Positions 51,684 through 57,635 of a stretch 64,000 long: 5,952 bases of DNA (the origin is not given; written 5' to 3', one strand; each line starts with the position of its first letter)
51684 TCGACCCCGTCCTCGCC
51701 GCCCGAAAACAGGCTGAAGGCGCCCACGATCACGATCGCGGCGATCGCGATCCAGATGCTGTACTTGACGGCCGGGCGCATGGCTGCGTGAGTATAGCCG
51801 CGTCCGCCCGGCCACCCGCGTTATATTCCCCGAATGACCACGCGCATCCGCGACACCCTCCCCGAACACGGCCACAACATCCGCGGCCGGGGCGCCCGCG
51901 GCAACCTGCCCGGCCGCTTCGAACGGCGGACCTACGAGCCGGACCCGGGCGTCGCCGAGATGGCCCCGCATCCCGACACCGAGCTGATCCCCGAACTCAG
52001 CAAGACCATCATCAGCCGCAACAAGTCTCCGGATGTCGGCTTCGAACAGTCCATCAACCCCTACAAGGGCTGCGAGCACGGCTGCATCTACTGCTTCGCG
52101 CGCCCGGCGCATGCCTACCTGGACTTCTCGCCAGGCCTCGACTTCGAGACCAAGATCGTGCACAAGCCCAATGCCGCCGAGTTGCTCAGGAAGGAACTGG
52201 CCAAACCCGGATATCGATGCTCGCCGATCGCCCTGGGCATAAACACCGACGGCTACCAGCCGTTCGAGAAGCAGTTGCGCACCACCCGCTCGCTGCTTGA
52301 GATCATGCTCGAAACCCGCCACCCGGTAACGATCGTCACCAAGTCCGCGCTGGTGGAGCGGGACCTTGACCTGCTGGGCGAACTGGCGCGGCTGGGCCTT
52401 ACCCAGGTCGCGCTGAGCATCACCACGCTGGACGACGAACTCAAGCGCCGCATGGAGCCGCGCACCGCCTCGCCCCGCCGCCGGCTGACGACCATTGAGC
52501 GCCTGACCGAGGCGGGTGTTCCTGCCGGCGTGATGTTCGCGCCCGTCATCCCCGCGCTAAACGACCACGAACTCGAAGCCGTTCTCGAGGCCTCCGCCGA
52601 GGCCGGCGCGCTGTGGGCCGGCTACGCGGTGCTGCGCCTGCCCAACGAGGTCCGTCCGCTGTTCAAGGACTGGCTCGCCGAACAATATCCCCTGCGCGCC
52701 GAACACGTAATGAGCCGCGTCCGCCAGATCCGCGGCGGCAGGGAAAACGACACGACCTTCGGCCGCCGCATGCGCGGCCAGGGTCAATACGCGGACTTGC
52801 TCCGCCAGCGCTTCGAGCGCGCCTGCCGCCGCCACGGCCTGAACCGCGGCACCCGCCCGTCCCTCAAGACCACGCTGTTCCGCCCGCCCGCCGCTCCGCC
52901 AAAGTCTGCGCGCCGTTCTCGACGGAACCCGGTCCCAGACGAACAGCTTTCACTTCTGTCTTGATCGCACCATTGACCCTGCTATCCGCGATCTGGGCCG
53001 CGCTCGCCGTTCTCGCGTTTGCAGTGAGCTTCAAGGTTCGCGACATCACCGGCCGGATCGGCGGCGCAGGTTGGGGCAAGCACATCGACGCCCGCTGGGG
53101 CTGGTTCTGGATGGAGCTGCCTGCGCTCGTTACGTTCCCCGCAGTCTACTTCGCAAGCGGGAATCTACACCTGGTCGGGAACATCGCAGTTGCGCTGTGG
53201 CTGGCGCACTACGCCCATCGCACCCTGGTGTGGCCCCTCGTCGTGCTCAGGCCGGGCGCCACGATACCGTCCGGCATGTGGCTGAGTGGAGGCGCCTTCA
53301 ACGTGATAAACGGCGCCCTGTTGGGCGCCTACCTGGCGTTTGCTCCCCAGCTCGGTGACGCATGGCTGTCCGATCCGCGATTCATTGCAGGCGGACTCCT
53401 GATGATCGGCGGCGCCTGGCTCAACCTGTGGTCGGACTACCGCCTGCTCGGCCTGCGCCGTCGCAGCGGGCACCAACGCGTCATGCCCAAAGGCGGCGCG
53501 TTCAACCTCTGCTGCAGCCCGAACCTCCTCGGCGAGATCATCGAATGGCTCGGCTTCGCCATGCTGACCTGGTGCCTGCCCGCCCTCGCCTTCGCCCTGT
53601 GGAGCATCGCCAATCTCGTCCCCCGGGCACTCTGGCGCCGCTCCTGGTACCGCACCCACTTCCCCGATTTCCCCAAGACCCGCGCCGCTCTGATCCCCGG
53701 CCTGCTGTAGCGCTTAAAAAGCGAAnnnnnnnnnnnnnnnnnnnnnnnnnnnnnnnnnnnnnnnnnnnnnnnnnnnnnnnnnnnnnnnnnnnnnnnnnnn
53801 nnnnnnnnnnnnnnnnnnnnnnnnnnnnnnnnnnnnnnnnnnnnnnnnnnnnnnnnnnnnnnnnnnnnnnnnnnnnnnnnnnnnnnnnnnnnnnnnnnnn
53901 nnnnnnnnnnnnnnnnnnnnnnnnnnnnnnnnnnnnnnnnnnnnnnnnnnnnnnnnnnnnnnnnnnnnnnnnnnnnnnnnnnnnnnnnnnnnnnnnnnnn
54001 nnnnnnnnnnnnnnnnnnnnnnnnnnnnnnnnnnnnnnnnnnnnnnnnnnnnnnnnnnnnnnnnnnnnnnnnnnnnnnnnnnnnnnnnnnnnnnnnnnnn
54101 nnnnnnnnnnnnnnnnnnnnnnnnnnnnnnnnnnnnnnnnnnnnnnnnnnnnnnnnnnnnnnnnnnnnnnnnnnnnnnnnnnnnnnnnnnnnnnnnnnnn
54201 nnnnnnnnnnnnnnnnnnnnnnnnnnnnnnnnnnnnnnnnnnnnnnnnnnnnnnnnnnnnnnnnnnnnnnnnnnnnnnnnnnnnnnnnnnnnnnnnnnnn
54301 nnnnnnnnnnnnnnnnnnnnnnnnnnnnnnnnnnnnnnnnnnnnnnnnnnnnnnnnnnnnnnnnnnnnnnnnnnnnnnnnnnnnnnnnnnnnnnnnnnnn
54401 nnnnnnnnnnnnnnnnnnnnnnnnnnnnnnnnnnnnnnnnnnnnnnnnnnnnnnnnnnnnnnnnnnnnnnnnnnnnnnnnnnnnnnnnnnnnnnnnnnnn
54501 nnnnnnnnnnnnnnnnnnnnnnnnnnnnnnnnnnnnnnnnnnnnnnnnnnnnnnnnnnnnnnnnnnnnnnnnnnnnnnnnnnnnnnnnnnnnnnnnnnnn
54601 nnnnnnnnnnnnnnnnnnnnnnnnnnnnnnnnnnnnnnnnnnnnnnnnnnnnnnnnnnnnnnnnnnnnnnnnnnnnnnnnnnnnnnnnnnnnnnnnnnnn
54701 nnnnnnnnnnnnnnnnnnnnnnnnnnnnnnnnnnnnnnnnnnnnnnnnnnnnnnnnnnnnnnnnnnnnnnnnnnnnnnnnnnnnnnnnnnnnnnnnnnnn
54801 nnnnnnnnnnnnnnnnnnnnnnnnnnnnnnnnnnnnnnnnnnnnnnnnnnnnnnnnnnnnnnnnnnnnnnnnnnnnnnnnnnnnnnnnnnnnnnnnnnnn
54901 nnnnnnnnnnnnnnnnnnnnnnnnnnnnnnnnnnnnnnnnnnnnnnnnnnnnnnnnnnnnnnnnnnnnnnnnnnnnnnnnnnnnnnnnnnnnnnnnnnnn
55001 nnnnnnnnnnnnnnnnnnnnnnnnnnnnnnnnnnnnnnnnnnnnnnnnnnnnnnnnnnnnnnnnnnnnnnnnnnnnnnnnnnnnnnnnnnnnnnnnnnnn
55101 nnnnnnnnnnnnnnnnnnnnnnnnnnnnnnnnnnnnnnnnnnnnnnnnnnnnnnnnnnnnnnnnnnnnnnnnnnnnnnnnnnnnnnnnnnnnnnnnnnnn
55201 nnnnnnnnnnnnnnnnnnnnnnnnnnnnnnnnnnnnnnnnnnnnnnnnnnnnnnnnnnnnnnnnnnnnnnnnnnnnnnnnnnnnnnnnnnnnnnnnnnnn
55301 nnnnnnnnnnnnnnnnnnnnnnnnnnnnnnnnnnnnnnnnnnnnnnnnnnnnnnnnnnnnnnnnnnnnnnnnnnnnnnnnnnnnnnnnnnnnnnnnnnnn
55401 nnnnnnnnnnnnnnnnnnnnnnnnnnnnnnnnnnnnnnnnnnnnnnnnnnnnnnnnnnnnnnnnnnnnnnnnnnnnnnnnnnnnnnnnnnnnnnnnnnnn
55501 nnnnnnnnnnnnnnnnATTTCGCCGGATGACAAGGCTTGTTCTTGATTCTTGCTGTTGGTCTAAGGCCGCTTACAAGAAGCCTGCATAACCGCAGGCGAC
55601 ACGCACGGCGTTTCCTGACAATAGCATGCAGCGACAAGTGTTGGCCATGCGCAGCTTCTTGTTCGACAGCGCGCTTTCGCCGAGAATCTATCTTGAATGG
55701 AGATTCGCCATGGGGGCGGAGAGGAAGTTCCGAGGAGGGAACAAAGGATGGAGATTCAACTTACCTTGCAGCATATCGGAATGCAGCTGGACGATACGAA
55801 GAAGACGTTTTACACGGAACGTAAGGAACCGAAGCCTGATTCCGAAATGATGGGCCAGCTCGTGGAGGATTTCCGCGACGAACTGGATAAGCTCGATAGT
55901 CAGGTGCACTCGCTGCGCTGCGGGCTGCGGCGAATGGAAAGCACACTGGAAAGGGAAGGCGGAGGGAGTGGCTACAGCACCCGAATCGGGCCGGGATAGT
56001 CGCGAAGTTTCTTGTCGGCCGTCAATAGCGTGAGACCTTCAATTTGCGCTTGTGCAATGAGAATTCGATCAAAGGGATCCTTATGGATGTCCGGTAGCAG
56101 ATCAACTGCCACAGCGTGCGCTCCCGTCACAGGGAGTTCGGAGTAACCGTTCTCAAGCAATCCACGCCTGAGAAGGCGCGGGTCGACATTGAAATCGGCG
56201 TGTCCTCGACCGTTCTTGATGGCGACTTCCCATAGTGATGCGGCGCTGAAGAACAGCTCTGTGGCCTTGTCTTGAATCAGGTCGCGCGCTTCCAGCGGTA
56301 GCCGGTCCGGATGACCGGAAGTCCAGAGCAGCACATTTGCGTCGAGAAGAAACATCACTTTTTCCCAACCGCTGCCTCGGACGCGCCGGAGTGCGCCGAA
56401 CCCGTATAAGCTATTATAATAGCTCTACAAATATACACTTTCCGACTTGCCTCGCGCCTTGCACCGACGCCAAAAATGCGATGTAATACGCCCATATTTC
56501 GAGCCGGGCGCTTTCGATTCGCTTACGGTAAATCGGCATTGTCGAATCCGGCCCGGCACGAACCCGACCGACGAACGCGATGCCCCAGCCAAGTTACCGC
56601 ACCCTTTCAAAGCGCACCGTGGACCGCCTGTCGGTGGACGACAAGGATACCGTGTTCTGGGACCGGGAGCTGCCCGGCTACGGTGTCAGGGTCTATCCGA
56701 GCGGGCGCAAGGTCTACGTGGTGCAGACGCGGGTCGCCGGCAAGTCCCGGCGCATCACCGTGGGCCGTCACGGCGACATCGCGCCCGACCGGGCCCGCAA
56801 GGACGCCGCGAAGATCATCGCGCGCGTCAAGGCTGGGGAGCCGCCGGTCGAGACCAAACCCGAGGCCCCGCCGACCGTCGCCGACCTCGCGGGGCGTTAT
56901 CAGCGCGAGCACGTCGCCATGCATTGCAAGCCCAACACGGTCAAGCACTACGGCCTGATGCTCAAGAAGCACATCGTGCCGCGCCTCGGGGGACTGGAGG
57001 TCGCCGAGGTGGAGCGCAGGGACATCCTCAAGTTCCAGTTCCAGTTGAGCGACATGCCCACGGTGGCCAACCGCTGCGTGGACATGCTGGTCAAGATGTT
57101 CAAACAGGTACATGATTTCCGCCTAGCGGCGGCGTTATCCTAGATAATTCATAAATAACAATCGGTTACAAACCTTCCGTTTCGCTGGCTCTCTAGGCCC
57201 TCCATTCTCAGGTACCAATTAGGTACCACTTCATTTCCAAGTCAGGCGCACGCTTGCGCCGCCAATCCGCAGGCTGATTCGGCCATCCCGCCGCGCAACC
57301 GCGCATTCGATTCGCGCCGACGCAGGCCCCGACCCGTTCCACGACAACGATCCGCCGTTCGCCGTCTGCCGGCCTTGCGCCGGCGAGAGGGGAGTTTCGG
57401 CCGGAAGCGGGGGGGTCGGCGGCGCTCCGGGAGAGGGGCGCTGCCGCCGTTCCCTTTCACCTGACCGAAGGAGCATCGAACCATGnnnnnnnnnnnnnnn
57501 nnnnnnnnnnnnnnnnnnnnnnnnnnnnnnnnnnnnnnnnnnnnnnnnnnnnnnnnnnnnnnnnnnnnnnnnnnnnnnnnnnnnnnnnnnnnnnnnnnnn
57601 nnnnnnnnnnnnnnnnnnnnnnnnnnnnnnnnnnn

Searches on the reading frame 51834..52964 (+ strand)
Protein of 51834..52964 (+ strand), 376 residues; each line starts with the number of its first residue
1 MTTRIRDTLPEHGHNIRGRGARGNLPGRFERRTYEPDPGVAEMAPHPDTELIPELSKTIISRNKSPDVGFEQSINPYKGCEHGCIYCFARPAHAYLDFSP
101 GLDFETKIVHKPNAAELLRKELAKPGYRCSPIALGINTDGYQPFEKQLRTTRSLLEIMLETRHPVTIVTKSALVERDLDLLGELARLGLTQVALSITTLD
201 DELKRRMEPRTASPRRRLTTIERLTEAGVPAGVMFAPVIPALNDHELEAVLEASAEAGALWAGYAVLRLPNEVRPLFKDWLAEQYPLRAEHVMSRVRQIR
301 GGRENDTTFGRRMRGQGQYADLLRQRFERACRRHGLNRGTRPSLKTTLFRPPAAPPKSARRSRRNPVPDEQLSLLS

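Call 11: search_protein_families(library=pfam, proteins=[window:51834-52964:+], max_evalue=0.01)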
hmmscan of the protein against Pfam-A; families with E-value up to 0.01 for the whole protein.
window:51834-52964:+ (376 aa): 1 family
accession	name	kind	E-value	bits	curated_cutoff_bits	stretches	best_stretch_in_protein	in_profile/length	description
PF04055.27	Radical_SAM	-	2e-20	74.1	29.5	1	74-252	1-164/166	Radical SAM superfamily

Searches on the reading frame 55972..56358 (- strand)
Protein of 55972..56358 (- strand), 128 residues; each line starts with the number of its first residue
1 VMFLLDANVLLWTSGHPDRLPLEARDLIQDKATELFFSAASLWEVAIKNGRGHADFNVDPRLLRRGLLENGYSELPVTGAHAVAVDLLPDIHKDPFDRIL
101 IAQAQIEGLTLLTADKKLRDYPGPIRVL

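Call 11: search_protein_families(library=pfam, proteins=[window:55972-56358:-], max_evalue=0.01)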
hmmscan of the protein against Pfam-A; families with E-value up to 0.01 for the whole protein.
window:55972-56358:- (128 aa): 1 family
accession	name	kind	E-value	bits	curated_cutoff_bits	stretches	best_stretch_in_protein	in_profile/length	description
PF01850.27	PIN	-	6.6e-15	56.2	23.6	1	4-122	2-118/120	PIN domain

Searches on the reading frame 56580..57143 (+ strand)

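Call 11: search_protein_families(library=pfam, proteins=[window:56580-57143:+], max_evalue=0.01)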
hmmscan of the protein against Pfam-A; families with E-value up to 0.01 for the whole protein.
window:56580-57143:+ (187 aa): 2 families
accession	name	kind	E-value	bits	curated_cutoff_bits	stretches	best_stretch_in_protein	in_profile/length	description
PF13356.12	Arm-DNA-bind_3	-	9.1e-11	42.2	27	1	9-94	1-81/83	Arm DNA-binding domain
PF14659.12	Phage_int_SAM_3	-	6.4e-06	26.7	22.6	1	103-153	5-54/58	Phage integrase, N-terminal SAM-like domain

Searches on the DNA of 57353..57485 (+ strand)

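Call 70: build_rna_model(alignment_id=A4, structure=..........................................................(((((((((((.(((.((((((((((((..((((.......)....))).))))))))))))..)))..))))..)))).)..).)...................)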
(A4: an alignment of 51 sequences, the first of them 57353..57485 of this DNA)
Model R1 built from alignment A4 (51 sequences, 163 columns); structure: as given.
model positions 132; base pairs 28; branch points 0; effective number of sequences 5.32; information 0.59 bits per position. Calibrated on 0.2 Mb of random sequence (short: E-values are rough).
structure used (alignment columns):
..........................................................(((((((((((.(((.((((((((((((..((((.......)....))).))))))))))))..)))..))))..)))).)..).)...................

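Call 71: search_with_rna_model(model_id=R1, sources=[window, L001, L003, L004, L005, L007, L008, L009, L010, L011, L012, L013, L014, L015, L016, L017, L018, L019, L020, L021, L022, L023, L024, L025, L026, L027, L029, L030, L031, L032, L033, L034, L035, L036, L037, L038, L039, L042, L043, L044, L045, L046, L047, L048, L049, L050, L051, L053, L054, L055, L056, L058, L059, L060, L061, L063, L064, L065, L066, L067, L068, L071, L072], max_evalue=0.001, make_alignment=true)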
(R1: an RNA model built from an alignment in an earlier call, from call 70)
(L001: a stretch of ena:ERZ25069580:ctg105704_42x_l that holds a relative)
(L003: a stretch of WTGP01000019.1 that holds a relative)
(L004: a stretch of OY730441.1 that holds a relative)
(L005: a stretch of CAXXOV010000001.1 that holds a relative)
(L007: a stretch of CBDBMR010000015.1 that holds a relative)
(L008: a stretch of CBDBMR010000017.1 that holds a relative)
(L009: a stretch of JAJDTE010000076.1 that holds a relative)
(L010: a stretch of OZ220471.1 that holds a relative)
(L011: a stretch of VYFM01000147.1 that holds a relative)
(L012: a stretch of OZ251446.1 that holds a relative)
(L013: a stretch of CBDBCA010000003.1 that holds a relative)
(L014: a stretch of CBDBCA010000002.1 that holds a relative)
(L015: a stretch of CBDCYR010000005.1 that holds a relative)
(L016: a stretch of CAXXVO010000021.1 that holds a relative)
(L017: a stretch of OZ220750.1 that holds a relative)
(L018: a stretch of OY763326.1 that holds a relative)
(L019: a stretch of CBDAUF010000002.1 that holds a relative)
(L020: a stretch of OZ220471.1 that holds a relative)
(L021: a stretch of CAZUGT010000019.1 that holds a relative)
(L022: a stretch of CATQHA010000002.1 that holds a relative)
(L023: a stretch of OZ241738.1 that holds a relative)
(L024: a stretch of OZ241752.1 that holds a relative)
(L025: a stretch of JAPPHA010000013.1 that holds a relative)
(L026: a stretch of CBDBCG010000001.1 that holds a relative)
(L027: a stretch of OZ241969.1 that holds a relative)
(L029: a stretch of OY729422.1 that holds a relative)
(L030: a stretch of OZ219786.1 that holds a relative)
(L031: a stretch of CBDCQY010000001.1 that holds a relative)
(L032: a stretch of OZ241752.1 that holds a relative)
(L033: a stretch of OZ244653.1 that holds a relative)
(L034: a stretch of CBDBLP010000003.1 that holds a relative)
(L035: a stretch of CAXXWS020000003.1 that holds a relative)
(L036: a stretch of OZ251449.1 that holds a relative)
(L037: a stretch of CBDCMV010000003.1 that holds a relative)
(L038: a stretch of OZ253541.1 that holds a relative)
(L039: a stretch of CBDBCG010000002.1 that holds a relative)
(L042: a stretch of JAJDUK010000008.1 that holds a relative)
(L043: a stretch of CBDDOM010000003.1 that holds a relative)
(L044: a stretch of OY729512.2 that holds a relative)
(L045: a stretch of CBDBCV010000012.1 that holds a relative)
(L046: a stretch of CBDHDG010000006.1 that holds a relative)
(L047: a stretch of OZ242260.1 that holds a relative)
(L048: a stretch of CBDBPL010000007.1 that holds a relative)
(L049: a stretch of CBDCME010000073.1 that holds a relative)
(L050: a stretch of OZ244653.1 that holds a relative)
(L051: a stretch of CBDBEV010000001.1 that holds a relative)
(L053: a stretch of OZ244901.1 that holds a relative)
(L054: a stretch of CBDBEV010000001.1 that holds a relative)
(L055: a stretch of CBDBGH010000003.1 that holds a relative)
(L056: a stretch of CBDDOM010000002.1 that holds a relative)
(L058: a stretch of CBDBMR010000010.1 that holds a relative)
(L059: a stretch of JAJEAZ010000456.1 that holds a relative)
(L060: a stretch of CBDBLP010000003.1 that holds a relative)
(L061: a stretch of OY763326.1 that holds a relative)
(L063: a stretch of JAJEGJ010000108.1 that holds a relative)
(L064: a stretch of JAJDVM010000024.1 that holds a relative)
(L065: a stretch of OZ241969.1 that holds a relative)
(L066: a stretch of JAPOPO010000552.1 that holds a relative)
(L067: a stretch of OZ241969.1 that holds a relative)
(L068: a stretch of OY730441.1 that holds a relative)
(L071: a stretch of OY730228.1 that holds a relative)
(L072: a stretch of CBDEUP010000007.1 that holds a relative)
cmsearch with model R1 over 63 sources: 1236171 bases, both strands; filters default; matches with E-value up to 0.001: 61.
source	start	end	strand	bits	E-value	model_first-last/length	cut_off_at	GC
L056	9460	9592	+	122.5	1e-19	1-132/132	no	0.69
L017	9313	9441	+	121.5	1.6e-19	1-132/132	no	0.68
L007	9449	9582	+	121.3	1.6e-19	1-132/132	no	0.69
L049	9455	9587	+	119.6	3.4e-19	1-132/132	no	0.72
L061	9459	9593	+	119.3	3.8e-19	1-132/132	no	0.7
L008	9455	9588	+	118.7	5e-19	1-132/132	no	0.68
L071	9460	9593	+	116.6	1.2e-18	1-132/132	no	0.69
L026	9465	9597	+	115.8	1.7e-18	1-132/132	no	0.75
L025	9378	9509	+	115.1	2.2e-18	1-132/132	no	0.71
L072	5795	5929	+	114.3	3.2e-18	1-132/132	no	0.68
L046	2374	2507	+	110.2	1.8e-17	1-132/132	no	0.69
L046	10295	10425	+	109.9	2e-17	1-132/132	no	0.69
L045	6126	6260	+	107.4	5.9e-17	1-132/132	no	0.75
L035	9306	9435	+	107.3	6e-17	1-132/132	no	0.72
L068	9411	9542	+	106.6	8.3e-17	1-132/132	no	0.76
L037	9447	9579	+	106.3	9.3e-17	1-132/132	no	0.65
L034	9421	9552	+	105.8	1.2e-16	1-132/132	no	0.76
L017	6192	6329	+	102.7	4.2e-16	1-132/132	no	0.75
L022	9458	9588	+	102.6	4.5e-16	1-132/132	no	0.71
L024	9461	9592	+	100.5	1.1e-15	1-132/132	no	0.71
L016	9460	9591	+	100.1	1.3e-15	1-132/132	no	0.67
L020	9457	9589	+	99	2e-15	1-132/132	no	0.69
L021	9287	9421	+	98.7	2.3e-15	1-132/132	no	0.67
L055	5620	5751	+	97.1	4.6e-15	1-132/132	no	0.77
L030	9455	9590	+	96.8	5.2e-15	1-132/132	no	0.73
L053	6946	7079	+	94.7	1.2e-14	1-132/132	no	0.74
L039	9450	9580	+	94.6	1.3e-14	1-132/132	no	0.76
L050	9382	9515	+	94.4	1.4e-14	1-132/132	no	0.72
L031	9460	9591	+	94.2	1.5e-14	1-132/132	no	0.71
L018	9449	9580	+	93.5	2e-14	1-132/132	no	0.73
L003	9450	9583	+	92.5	3.2e-14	1-132/132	no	0.72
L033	9429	9562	+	92.1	3.7e-14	1-132/132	no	0.71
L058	9457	9591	+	91.7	4.5e-14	1-132/132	no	0.64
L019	9460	9589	+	91.4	5.1e-14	1-132/132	no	0.76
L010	9458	9588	+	90.7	6.7e-14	1-132/132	no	0.69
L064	5636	5769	+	90.2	8.5e-14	1-132/132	no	0.73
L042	3759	3891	+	88.6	1.6e-13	1-132/132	no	0.74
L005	9457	9589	+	86.7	3.7e-13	1-132/132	no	0.76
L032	9471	9602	+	86.6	3.7e-13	1-132/132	no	0.68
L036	9403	9533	+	85.8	5.3e-13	1-132/132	no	0.79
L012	9477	9606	+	85.4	6.3e-13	1-132/132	no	0.75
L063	1283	1419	+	85.2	6.9e-13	1-132/132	no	0.73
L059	1280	1415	+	81.7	3e-12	1-132/132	no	0.76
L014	9313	9442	+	81.6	3.1e-12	1-132/132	no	0.8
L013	9452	9580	+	80.5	5e-12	1-132/132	no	0.74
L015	4290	4419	+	79.5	7.7e-12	1-132/132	no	0.69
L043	9432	9559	+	78.1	1.4e-11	1-132/132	no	0.77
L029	9453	9587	+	78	1.4e-11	1-132/132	no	0.78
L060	9423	9556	+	77.6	1.7e-11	1-132/132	no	0.73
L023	9466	9595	+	77.4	1.8e-11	1-132/132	no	0.77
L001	9457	9588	+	76.6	2.6e-11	1-132/132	no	0.65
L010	7914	8046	+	75.3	4.4e-11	1-132/132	no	0.7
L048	9445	9575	+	75.1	4.8e-11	1-132/132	no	0.67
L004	9451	9585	+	75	5e-11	1-132/132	no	0.76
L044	9523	9654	+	74.5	6.3e-11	1-132/132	no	0.73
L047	9466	9595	+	71.7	2e-10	1-132/132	no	0.73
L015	9482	9607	+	67.9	1e-09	1-132/132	no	0.64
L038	9469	9601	+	50.4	1.7e-06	1-132/132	no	0.7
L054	9634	9781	+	49.2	2.7e-06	1-132/132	no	0.73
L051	9424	9574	+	42.4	4.8e-05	1-132/132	no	0.72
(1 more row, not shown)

Alignment A5: 61 matches aligned to the model, 180 columns, each read 5' to 3' on its own strand. Consensus structure (alignment columns), stored with it:
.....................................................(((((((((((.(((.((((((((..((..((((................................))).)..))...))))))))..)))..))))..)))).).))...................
